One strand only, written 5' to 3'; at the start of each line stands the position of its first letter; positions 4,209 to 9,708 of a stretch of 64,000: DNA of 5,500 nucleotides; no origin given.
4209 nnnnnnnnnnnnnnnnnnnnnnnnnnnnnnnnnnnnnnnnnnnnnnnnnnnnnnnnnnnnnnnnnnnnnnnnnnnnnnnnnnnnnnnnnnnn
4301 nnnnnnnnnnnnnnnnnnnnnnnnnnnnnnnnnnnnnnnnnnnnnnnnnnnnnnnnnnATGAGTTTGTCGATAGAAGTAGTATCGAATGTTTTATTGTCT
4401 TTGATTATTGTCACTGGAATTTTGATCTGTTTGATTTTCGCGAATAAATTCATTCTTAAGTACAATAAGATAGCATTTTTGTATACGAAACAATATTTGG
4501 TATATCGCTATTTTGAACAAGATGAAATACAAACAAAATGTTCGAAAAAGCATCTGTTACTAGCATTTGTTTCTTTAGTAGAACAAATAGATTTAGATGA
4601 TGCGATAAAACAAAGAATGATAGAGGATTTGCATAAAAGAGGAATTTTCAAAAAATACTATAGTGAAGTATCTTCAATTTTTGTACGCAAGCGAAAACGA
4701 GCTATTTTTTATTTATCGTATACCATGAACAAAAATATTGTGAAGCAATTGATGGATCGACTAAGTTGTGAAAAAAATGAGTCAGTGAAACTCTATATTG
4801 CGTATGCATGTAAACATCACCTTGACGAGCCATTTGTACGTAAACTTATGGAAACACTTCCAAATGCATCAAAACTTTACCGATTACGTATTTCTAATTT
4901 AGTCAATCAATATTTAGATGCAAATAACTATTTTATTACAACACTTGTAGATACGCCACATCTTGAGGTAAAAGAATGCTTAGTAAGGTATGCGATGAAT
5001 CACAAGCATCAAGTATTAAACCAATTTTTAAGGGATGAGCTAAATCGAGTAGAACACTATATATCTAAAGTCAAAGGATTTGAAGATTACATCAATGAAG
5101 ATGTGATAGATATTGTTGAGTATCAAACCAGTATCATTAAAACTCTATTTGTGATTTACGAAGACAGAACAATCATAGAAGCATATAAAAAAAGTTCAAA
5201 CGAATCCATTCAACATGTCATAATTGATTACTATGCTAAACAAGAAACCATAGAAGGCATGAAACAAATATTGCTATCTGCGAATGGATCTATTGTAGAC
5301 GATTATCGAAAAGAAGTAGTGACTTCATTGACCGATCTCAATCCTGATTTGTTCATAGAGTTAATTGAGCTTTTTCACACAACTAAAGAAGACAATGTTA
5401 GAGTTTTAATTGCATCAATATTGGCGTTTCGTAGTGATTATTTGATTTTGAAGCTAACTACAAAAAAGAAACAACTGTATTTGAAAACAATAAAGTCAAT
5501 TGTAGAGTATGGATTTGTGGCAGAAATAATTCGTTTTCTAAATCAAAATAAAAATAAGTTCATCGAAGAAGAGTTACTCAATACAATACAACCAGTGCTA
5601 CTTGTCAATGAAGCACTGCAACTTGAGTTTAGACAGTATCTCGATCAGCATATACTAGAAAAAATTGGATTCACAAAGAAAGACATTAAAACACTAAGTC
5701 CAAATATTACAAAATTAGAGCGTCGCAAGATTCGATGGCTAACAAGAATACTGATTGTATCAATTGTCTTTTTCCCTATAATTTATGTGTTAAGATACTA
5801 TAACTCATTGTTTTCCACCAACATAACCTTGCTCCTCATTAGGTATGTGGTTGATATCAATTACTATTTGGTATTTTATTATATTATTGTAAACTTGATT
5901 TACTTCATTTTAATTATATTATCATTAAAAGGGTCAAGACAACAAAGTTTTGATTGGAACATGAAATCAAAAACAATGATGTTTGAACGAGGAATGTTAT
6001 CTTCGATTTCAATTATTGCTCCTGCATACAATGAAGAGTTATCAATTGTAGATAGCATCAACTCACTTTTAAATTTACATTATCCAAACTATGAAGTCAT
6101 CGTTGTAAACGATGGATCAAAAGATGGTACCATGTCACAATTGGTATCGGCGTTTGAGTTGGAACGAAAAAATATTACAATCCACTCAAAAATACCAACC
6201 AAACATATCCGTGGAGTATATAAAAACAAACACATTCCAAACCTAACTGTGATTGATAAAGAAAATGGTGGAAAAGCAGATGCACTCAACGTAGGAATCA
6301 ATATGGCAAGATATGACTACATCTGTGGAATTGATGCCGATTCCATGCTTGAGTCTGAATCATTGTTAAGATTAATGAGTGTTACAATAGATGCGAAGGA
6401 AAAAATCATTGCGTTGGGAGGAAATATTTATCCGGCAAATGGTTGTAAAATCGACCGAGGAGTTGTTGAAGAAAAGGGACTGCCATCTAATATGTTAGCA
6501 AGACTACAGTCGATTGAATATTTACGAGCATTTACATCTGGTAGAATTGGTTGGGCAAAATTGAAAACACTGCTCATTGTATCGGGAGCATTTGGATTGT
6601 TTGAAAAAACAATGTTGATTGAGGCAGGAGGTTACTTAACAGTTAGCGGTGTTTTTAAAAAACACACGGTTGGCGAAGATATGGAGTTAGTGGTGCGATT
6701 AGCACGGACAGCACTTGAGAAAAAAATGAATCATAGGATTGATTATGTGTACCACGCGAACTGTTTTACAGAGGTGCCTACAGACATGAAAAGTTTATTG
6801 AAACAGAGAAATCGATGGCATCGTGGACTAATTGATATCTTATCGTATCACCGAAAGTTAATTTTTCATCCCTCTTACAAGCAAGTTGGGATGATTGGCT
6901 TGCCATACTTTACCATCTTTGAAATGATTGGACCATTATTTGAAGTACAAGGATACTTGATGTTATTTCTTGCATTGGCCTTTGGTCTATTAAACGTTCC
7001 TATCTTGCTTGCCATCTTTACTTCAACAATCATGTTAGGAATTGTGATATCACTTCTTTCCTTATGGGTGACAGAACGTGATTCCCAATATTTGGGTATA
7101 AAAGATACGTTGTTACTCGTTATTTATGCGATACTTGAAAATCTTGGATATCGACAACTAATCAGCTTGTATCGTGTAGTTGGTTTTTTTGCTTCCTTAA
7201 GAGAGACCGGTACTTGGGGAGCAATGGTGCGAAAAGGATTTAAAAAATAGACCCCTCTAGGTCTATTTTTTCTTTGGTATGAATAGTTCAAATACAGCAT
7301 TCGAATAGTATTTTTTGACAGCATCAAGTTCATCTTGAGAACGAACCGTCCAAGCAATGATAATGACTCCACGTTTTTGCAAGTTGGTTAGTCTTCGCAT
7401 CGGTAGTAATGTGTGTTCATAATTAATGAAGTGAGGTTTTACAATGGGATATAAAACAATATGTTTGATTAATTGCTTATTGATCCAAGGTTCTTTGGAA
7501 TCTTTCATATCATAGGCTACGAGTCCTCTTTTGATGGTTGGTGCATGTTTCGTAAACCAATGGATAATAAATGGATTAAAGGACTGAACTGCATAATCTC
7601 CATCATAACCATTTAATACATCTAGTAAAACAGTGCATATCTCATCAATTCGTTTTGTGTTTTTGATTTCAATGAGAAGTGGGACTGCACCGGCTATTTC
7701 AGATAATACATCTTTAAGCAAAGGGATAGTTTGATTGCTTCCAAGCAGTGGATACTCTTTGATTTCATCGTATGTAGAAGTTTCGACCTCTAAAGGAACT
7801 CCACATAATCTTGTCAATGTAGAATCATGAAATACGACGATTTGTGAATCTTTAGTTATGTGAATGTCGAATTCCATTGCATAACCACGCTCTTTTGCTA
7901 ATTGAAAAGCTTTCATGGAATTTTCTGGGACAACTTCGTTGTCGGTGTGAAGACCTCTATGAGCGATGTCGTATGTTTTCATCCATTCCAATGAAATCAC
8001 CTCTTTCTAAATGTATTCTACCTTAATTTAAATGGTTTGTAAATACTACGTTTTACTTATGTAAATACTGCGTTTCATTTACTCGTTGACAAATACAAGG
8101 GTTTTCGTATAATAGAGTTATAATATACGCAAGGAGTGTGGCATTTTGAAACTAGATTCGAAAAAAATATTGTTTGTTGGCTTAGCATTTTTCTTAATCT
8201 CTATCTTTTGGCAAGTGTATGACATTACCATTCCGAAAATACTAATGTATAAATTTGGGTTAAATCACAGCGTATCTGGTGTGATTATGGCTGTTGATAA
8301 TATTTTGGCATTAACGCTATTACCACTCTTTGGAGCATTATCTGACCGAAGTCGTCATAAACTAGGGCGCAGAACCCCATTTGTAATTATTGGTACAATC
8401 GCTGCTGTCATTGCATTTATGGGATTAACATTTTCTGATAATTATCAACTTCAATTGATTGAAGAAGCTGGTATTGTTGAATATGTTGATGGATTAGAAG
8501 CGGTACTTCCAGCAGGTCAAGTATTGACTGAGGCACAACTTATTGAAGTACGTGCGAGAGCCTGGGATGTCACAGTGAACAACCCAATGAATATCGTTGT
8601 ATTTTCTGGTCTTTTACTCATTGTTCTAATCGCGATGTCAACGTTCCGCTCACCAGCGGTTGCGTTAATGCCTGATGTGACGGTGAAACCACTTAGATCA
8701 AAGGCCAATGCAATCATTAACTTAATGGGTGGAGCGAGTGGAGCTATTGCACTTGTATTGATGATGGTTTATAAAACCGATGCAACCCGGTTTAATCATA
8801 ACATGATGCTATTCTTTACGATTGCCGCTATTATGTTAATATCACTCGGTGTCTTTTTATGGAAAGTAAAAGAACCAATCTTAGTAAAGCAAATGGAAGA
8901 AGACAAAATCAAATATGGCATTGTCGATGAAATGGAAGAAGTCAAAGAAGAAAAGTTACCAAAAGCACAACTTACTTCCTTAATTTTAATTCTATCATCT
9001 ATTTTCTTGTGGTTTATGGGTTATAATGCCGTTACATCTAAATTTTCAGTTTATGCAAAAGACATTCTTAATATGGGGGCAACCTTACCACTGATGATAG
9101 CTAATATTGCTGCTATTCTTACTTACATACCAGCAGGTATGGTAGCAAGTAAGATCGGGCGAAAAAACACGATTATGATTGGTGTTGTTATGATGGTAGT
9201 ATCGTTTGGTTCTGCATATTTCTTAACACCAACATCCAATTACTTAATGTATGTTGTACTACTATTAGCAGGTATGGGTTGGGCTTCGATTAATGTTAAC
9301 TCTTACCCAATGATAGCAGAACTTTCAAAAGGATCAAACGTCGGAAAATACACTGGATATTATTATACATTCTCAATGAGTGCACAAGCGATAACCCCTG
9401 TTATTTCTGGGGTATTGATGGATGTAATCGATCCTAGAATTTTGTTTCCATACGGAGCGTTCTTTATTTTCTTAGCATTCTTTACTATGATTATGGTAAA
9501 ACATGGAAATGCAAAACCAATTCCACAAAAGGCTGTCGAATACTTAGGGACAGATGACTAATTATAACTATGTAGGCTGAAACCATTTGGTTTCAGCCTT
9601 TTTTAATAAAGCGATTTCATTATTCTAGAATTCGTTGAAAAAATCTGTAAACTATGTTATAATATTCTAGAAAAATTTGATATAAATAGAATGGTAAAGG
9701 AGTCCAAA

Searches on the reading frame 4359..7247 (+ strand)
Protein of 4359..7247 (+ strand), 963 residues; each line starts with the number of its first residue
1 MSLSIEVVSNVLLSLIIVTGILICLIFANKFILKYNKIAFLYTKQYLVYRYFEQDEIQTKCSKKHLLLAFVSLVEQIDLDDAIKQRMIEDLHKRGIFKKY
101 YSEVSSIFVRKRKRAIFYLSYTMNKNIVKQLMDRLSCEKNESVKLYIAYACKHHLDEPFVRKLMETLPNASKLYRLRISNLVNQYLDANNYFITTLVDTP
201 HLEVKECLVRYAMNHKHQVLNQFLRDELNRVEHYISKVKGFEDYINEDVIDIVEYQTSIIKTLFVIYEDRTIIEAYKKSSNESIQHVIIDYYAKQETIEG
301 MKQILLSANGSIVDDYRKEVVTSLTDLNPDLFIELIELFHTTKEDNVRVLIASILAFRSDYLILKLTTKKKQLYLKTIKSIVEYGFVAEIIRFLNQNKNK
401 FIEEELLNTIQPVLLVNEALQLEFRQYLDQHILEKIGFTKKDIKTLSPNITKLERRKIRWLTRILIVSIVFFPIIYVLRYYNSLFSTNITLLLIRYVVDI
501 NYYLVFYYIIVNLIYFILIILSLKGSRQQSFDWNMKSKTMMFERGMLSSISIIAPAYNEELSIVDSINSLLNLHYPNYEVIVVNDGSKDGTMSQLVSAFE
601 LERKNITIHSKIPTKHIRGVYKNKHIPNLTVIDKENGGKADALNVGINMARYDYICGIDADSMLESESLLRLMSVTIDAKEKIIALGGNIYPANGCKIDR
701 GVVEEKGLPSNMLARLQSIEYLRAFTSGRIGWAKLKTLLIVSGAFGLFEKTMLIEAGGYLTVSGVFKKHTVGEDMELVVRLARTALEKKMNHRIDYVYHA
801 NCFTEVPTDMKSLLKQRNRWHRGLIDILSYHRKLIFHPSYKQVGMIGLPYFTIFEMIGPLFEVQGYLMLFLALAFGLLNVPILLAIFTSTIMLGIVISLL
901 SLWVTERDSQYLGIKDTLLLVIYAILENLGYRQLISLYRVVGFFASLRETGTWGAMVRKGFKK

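Call 70: search_protein_families(library=pfam, proteins=[window:4359-7247:+], max_evalue=0.00001)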
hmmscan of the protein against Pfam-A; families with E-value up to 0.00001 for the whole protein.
window:4359-7247:+ (963 aa): 3 families
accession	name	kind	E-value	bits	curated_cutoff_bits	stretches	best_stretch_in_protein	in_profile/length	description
PF00535.33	Glycos_transf_2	-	7.3e-22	78.5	23.3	1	551-675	1-102/168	Glycosyl transferase family 2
PF13641.12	Glyco_tranf_2_3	-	9e-15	55.7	27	1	550-823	3-230/230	Glycosyltransferase like family 2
PF13632.12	Glyco_trans_2_3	-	7.9e-09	36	27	1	658-877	5-170/198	Glycosyl transferase family group 2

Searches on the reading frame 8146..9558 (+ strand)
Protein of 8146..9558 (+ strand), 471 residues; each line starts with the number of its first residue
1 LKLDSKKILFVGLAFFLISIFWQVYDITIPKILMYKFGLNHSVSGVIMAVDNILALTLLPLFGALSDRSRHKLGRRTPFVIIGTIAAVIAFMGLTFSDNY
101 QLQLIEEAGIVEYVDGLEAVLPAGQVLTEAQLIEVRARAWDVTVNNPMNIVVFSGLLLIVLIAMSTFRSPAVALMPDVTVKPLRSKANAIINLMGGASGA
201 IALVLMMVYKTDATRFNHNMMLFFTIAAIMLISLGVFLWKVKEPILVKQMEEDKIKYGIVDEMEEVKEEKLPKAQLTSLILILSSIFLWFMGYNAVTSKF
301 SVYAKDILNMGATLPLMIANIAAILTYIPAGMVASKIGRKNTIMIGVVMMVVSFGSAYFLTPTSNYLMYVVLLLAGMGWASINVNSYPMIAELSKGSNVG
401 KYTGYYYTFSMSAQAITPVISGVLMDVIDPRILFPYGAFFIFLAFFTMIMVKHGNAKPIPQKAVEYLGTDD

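Call 70: search_protein_families(library=pfam, proteins=[window:8146-9558:+], max_evalue=0.00001)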
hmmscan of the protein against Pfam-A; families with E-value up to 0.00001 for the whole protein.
window:8146-9558:+ (471 aa): 2 families
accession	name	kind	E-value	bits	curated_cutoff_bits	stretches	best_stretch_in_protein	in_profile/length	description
PF07690.21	MFS_1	-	1.3e-37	129.9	33.4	3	153-383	88-312/347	Major Facilitator Superfamily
PF13347.12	MFS_2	-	2.4e-16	59.8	27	2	149-427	96-383/427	MFS/sugar transport protein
